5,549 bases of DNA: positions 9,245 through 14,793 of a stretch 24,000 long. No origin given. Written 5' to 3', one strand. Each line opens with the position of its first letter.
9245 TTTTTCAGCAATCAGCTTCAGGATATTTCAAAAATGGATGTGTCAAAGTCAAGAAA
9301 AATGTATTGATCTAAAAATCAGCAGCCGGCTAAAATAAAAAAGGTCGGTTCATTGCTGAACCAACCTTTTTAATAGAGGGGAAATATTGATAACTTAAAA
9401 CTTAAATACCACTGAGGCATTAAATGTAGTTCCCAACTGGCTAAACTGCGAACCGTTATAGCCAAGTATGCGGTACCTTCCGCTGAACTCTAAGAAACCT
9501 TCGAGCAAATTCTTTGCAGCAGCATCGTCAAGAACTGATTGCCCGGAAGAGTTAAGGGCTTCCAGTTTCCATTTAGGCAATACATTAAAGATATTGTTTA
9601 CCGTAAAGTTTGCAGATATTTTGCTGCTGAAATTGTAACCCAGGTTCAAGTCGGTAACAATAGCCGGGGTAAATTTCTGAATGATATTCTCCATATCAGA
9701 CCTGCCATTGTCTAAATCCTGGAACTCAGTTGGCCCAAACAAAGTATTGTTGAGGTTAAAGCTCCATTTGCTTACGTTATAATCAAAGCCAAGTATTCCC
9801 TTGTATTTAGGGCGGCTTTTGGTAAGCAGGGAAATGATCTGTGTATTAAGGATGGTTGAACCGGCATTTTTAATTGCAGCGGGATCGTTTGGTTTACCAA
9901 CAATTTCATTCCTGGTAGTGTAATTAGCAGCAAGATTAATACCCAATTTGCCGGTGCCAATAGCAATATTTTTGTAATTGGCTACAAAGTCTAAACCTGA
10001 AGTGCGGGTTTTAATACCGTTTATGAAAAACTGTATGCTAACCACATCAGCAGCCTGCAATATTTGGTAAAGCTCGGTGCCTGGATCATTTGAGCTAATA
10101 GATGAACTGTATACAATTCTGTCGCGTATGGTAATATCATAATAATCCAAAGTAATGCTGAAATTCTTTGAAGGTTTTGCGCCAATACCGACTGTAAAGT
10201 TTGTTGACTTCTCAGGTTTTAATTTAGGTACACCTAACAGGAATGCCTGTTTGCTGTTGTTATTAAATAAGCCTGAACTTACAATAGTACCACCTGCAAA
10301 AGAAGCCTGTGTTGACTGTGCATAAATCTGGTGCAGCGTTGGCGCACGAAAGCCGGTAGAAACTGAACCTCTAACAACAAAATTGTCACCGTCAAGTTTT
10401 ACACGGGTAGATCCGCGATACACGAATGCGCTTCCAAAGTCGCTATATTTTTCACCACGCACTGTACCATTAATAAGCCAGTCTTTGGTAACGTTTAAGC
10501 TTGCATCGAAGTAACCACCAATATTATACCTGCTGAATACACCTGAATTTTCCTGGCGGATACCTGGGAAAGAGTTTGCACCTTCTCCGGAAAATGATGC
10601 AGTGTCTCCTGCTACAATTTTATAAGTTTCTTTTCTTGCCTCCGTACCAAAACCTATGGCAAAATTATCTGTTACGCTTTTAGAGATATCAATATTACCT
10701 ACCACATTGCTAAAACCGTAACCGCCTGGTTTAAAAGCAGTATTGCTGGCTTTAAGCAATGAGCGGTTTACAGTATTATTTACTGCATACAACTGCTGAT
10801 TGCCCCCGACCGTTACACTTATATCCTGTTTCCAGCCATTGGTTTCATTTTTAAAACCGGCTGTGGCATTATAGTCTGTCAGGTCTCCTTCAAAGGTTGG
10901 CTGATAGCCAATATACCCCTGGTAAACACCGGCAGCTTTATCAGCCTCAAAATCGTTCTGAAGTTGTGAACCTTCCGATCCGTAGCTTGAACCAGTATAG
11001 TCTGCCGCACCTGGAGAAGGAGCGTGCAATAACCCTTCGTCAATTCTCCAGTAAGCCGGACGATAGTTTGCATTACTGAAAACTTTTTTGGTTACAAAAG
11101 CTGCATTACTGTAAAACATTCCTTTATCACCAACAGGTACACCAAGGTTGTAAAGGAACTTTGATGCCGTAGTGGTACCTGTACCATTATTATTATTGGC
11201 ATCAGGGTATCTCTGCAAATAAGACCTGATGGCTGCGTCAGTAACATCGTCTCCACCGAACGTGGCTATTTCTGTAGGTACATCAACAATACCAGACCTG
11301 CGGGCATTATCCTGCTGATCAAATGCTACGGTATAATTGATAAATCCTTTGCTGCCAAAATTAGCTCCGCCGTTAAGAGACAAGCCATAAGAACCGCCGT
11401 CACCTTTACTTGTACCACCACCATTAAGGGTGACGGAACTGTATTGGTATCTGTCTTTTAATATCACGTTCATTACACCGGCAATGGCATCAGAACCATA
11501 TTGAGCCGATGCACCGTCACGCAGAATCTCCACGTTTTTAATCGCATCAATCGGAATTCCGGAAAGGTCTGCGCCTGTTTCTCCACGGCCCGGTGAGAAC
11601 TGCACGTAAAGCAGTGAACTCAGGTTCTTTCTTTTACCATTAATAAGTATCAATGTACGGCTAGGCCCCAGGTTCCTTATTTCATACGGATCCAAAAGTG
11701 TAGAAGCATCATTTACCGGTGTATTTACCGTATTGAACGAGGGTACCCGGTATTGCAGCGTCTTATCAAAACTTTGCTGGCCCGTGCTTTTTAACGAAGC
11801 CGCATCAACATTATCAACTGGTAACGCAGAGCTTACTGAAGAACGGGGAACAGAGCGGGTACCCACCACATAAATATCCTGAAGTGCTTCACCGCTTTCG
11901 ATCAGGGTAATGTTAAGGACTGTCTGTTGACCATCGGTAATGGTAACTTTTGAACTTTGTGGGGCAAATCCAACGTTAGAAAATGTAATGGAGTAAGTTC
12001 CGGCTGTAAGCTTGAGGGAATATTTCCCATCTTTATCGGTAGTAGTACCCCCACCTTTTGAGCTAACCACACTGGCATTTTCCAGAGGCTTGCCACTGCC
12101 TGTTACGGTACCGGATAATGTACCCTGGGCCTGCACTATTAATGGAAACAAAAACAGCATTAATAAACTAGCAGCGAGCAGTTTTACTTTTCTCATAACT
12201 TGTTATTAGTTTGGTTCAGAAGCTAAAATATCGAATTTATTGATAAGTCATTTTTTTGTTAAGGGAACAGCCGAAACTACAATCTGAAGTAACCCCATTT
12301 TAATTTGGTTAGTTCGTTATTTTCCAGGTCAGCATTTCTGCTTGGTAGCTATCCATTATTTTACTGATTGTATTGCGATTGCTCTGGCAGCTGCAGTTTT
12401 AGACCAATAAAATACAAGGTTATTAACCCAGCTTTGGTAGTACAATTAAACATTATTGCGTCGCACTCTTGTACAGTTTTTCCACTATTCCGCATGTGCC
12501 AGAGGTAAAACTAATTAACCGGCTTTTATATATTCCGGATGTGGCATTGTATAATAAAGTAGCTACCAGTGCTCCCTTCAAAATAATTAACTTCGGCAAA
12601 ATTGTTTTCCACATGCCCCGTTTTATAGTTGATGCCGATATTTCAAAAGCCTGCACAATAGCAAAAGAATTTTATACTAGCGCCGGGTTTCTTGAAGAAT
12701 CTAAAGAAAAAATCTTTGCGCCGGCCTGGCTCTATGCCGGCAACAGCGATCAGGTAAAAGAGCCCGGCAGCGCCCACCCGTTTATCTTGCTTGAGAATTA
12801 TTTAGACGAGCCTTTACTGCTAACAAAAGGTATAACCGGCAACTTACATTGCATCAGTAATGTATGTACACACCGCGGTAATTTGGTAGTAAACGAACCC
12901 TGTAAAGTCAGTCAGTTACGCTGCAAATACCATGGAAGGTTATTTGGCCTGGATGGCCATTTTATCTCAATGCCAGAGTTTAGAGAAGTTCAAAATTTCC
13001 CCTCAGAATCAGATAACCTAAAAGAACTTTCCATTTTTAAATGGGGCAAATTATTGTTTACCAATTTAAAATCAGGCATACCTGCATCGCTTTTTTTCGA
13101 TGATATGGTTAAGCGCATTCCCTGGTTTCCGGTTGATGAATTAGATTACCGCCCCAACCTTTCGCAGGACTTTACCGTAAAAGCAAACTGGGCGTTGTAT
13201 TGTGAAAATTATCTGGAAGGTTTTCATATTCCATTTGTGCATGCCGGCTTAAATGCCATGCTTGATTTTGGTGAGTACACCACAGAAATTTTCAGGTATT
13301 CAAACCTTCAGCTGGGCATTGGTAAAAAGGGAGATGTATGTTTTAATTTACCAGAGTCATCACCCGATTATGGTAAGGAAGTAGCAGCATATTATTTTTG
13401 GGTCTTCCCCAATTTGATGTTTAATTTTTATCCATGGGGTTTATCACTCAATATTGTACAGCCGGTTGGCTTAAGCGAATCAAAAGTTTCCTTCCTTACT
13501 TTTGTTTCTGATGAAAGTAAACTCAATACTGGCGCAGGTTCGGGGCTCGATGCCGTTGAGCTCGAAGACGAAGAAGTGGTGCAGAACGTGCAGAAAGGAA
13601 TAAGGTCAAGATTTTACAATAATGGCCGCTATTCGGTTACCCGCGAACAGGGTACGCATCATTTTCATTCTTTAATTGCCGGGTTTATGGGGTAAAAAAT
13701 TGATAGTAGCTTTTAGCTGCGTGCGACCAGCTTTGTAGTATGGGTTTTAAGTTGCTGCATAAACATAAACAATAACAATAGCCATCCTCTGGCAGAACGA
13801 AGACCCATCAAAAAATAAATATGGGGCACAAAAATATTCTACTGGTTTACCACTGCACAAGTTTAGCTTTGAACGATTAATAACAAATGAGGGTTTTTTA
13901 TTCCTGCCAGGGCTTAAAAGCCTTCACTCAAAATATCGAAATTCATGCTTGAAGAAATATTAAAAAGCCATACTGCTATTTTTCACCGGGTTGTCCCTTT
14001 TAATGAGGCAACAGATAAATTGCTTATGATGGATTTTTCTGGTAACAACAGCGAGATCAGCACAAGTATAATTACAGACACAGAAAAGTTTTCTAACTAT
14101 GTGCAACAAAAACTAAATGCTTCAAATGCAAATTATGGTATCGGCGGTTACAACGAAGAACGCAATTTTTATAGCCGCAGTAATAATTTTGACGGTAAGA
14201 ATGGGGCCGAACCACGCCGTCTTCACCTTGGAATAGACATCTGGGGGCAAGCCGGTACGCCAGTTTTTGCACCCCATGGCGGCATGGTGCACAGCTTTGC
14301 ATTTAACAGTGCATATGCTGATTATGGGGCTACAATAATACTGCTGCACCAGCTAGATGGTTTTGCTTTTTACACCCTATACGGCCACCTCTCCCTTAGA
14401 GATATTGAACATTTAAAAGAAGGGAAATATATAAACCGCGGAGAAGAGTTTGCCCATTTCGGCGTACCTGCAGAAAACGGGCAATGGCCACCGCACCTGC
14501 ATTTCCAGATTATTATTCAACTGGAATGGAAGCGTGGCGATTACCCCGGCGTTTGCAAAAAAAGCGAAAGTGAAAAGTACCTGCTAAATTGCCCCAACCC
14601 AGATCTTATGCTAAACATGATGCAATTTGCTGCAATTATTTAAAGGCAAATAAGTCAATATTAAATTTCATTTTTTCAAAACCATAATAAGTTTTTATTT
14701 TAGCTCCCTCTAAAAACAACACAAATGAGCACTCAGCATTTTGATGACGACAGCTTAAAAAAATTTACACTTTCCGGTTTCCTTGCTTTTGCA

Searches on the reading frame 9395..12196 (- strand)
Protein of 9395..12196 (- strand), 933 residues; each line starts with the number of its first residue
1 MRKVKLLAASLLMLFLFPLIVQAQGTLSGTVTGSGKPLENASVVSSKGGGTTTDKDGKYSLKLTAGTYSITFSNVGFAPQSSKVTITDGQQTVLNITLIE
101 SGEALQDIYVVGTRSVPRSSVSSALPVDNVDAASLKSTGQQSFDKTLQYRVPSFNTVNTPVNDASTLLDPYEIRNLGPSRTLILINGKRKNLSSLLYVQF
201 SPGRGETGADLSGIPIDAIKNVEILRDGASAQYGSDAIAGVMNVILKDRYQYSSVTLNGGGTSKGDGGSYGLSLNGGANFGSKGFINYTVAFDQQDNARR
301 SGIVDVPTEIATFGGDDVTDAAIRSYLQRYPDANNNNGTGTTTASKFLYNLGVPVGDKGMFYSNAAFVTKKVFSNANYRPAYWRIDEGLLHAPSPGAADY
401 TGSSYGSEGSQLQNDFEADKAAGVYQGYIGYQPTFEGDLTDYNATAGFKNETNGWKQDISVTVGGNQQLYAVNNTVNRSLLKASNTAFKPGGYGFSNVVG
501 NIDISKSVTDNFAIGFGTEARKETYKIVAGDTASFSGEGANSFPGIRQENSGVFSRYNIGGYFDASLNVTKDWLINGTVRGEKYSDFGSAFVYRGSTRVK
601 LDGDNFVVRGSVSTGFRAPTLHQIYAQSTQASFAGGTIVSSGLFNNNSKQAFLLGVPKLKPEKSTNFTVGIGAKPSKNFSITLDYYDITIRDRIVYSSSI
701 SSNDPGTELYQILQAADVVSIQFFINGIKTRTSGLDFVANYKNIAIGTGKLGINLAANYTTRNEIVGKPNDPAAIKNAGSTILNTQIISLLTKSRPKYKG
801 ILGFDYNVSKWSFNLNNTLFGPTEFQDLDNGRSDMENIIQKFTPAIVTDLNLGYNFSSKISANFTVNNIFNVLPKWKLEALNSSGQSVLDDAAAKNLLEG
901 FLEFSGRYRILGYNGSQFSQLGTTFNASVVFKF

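Call 11: search_protein_families(library=pfam, proteins=[window:9395-12196:-], max_evalue=0.01)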
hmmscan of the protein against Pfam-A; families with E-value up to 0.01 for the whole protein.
window:9395-12196:- (933 aa): 5 families
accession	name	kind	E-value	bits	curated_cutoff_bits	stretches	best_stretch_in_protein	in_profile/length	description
PF00593.30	TonB_dep_Rec_b-barrel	-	2.5e-33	117.1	27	1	401-869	13-436/436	TonB dependent receptor-like, beta-barrel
PF13620.12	CarboxypepD_reg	-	2.9e-17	63.2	32.3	1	26-98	1-81/82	Carboxypeptidase regulatory-like domain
PF07715.20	Plug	-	7.8e-17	62.2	23.9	1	123-241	5-107/107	TonB-dependent Receptor Plug Domain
PF13715.12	CarbopepD_reg_2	-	8.5e-15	55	32.2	1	27-110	1-88/88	CarboxypepD_reg-like domain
PF08308.17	PEGA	-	0.0051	17.1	20.8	0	62-98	30-67/71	PEGA domain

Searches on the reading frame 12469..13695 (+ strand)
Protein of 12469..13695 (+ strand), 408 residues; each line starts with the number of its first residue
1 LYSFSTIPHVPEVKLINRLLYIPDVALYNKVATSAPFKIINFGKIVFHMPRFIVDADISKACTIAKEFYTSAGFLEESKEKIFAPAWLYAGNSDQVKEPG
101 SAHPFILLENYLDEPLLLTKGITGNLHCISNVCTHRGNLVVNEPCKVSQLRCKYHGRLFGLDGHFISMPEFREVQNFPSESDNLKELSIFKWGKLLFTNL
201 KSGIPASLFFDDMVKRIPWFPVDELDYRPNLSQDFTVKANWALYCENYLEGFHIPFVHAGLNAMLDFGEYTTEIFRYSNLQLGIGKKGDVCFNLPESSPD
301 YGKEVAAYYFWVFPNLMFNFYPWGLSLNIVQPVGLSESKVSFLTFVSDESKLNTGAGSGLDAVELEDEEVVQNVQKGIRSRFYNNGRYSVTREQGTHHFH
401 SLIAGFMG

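Call 11: search_protein_families(library=pfam, proteins=[window:12469-13695:+], max_evalue=0.01)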
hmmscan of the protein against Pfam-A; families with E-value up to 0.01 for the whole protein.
window:12469-13695:+ (408 aa): 2 families
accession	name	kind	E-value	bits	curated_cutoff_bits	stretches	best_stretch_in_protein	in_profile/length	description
PF00848.25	Ring_hydroxyl_A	-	5.6e-22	79.1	24.9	1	233-406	10-205/208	Ring hydroxylating alpha subunit (catalytic domain)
PF00355.32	Rieske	-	6.5e-13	48.8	20.3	1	87-178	2-88/88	Rieske [2Fe-2S] domain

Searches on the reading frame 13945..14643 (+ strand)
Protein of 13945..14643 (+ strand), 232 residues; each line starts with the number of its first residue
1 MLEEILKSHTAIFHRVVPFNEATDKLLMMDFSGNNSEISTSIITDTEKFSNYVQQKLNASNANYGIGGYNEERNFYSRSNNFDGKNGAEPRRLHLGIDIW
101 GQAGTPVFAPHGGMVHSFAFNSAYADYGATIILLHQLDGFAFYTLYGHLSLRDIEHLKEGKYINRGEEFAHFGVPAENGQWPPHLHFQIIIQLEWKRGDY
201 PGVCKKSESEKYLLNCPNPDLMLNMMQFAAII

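Call 12: search_protein_families(library=pfam, proteins=[window:13945-14643:+], max_evalue=0.01)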
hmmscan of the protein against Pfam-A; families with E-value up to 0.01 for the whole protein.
window:13945-14643:+ (232 aa): 1 family
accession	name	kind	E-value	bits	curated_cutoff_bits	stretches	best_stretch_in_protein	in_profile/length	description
PF01551.29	Peptidase_M23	-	1.1e-14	54.8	28.7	1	93-191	2-89/96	Peptidase family M23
